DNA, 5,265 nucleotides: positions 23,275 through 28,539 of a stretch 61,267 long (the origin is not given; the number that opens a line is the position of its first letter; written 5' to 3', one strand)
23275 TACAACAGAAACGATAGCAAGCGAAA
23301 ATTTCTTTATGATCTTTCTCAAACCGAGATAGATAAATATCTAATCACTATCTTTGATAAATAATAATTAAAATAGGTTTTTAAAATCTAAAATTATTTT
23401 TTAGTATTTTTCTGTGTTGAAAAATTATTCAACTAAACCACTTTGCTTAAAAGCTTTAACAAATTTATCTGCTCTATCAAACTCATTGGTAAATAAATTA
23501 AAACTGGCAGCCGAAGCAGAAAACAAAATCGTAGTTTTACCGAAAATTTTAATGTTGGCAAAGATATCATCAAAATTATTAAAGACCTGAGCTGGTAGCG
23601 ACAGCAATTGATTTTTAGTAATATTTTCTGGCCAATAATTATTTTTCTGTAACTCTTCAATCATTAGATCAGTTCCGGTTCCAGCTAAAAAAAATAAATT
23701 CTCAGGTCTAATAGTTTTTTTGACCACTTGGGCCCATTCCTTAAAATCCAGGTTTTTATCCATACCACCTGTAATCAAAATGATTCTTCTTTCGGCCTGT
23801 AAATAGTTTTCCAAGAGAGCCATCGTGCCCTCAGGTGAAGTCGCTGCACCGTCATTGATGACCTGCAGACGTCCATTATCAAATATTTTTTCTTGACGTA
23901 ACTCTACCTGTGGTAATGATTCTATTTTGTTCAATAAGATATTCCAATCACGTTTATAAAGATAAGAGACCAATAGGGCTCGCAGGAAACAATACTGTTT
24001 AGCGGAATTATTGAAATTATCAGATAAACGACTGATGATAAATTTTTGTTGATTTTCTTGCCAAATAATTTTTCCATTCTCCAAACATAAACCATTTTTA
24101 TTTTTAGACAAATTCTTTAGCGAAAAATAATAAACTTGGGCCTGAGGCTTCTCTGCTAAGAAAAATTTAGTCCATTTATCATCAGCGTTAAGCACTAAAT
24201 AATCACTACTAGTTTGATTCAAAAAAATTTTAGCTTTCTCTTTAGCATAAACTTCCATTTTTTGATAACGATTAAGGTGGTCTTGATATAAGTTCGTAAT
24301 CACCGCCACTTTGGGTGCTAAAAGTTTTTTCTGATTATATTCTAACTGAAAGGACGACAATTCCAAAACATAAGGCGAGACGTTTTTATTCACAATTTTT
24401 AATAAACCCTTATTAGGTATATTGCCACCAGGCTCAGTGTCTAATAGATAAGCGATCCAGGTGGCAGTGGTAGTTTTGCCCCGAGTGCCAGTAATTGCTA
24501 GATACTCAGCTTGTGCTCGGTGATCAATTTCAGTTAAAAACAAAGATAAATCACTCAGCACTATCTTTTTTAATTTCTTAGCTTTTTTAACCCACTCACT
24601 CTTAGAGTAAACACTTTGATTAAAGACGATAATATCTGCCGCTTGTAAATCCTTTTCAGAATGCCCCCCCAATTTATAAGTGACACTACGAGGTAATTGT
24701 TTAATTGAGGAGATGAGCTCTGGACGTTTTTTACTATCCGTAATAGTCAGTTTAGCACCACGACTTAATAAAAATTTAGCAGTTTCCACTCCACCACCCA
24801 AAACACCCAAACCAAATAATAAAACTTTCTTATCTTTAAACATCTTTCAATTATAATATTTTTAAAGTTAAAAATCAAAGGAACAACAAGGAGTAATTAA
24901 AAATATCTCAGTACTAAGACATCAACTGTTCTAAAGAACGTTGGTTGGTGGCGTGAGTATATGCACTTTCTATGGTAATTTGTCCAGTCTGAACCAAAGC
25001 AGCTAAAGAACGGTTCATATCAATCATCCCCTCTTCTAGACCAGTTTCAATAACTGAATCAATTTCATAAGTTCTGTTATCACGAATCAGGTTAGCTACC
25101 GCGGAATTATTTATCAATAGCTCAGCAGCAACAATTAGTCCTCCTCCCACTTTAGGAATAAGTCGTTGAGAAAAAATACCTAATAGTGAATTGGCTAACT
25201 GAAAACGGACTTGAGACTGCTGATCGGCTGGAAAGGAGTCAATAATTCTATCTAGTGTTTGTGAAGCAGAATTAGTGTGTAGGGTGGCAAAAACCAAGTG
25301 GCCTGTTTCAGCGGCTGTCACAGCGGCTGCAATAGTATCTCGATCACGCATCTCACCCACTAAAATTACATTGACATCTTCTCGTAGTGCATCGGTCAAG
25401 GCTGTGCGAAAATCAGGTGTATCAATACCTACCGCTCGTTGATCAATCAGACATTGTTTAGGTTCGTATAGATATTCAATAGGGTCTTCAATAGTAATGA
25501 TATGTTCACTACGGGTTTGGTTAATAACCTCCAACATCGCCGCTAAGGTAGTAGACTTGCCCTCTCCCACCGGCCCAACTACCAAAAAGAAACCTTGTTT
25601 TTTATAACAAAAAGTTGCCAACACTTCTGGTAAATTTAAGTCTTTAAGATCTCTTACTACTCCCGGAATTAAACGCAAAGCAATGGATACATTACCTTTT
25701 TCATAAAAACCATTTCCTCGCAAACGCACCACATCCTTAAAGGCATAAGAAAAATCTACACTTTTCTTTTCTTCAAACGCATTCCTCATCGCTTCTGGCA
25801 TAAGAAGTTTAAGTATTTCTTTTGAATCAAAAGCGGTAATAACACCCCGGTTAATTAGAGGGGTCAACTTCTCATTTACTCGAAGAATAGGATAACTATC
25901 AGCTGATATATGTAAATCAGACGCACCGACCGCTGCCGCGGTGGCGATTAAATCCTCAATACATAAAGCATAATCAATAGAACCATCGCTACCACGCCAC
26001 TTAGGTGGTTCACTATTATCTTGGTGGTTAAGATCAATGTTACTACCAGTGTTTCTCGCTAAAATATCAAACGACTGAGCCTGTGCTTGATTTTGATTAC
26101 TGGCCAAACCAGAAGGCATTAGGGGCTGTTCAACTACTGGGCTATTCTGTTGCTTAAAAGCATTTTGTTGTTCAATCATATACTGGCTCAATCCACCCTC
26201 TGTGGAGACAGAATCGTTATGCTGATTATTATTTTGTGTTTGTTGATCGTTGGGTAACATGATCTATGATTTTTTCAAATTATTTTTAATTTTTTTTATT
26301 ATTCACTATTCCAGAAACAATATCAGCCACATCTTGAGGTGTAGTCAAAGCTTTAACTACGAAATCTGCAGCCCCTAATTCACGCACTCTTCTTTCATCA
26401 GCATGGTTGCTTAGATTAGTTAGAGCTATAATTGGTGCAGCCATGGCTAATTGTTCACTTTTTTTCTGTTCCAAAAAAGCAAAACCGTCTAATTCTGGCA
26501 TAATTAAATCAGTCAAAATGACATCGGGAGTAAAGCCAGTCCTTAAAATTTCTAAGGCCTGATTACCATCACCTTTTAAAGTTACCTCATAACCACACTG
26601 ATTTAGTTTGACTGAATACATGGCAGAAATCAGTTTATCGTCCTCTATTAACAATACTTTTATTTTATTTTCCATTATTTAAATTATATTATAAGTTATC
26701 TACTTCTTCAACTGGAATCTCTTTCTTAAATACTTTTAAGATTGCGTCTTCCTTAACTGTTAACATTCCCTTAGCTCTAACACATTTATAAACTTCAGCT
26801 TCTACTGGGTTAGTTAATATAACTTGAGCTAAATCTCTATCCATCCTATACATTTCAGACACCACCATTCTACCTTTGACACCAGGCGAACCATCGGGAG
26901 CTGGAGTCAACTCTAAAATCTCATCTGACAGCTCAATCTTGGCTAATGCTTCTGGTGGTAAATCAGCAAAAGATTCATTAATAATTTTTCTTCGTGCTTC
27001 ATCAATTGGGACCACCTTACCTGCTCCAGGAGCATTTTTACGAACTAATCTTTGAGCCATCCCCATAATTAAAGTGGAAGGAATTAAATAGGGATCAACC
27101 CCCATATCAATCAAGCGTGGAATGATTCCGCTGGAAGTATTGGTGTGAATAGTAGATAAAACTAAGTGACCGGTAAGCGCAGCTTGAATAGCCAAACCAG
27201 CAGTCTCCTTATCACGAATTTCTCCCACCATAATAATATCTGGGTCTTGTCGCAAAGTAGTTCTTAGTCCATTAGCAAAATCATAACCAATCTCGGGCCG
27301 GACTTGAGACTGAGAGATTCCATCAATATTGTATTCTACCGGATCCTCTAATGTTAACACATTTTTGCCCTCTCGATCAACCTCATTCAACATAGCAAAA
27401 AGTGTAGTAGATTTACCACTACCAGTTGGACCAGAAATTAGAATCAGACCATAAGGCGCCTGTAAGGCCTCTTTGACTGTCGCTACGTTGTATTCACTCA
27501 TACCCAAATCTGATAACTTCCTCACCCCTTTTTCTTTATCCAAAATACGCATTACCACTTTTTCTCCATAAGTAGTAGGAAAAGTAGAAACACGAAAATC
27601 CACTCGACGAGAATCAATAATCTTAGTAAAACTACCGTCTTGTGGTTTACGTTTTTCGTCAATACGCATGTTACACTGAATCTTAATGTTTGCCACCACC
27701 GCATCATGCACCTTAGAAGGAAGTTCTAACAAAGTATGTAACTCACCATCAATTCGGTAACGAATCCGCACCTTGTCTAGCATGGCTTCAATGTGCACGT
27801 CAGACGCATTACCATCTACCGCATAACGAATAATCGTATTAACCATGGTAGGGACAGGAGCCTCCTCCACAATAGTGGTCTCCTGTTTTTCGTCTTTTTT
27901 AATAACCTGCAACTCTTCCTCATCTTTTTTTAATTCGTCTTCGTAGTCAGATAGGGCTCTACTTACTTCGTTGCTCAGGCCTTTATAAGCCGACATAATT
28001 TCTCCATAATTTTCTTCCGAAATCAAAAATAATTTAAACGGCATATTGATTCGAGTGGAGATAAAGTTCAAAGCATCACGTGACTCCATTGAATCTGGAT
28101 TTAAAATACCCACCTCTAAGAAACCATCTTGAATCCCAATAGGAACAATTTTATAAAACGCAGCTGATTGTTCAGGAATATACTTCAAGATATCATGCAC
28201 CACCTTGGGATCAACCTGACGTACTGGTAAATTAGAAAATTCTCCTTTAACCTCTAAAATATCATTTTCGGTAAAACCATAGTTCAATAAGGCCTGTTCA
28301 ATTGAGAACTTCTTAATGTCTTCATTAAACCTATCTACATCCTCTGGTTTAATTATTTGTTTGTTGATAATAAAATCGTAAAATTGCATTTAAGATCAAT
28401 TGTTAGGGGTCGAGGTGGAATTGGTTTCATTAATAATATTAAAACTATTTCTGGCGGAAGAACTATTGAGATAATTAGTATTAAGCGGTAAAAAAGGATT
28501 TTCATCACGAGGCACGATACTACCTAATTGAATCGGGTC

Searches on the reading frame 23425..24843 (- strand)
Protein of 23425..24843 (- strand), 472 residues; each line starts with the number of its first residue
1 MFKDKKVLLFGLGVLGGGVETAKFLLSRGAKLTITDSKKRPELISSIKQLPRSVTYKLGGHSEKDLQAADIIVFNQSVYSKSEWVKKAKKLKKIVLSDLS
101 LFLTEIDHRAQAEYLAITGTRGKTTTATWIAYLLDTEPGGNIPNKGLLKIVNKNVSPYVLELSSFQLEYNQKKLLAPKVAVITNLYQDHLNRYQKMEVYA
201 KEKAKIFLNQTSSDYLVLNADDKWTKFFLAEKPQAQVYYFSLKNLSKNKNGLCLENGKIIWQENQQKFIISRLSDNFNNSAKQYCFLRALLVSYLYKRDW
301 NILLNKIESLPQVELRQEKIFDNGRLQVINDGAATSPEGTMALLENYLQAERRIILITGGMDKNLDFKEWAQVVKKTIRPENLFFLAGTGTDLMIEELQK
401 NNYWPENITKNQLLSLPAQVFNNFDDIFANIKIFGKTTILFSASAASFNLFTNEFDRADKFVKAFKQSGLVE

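Call 34: search_protein_families(library=pfam, proteins=[window:23425-24843:-], max_evalue=0.001)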
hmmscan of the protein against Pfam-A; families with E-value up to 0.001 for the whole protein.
window:23425-24843:- (472 aa): 2 families
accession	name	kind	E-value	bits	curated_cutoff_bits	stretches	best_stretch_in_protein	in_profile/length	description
PF08245.18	Mur_ligase_M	-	1.2e-24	87.8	24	1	117-247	1-152/200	Mur ligase middle domain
PF21799.2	MurD-like_N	-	4.8e-09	36.8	27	1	5-91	1-82/88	Mur ligase MurD-like, N-terminal domain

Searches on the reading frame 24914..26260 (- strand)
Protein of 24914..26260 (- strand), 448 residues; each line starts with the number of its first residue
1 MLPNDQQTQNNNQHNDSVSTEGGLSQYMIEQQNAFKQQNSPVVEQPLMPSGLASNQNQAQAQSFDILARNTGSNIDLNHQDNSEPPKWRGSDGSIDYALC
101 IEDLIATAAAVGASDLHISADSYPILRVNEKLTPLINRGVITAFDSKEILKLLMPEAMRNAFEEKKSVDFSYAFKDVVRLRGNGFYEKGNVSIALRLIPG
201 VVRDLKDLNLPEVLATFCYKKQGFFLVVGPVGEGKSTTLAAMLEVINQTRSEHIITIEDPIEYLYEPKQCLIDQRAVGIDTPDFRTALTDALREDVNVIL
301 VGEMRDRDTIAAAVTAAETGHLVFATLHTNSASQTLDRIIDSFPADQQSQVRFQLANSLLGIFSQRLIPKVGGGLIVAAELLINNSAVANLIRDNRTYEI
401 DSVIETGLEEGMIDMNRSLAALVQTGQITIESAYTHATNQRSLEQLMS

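Call 34: search_protein_families(library=pfam, proteins=[window:24914-26260:-], max_evalue=0.001)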
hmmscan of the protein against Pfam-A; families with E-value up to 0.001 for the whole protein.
window:24914-26260:- (448 aa): 2 families
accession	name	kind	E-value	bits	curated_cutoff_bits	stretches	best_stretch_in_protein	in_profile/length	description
PF00437.27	T2SSE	-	3.3e-40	138.3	24.9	1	102-370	13-280/370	Type II/IV secretion system protein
PF25199.1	nSTAND_NTPase5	-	0.00034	20.9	34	0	220-266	39-85/145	Novel STAND NTPase 5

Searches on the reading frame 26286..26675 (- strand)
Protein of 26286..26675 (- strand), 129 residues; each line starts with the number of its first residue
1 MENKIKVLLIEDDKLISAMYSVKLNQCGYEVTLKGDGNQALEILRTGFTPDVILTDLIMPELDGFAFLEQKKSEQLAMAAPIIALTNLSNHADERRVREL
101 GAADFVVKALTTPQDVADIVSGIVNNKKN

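Call 34: search_protein_families(library=pfam, proteins=[window:26286-26675:-], max_evalue=0.001)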
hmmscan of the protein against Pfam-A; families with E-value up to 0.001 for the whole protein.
window:26286-26675:- (129 aa): 1 family
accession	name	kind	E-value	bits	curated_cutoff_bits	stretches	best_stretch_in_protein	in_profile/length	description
PF00072.30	Response_reg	-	1.2e-18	67.8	30.2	1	7-112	1-103/111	Response regulator receiver domain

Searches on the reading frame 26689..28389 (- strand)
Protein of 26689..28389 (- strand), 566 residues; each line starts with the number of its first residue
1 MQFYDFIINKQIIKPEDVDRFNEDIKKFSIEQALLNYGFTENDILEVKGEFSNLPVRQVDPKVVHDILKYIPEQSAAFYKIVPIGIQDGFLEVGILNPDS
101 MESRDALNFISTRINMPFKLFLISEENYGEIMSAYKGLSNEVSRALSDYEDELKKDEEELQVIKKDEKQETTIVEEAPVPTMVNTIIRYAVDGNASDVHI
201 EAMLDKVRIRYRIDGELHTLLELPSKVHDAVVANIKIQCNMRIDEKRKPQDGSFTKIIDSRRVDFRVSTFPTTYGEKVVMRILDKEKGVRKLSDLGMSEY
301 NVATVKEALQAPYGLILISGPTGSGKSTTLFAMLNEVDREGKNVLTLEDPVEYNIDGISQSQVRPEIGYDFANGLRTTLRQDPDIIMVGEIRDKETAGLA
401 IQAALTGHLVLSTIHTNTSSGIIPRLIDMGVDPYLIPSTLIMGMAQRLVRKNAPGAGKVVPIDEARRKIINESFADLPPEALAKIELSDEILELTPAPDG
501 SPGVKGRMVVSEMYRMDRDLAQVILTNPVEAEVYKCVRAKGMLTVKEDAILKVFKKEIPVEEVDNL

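Call 34: search_protein_families(library=pfam, proteins=[window:26689-28389:-], max_evalue=0.001)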
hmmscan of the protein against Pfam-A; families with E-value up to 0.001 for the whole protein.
window:26689-28389:- (566 aa): 4 families
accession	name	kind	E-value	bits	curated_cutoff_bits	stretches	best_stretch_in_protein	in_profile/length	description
PF00437.27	T2SSE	-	5.2e-108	361.4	24.9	1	175-563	4-368/370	Type II/IV secretion system protein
PF13476.12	AAA_23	-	0.00018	22.6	27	0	314-332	20-38/201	AAA domain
PF25199.1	nSTAND_NTPase5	-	0.00032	21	34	1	310-354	38-83/145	Novel STAND NTPase 5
PF13401.12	AAA_22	-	0.00094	19.9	27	0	314-377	6-64/130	AAA domain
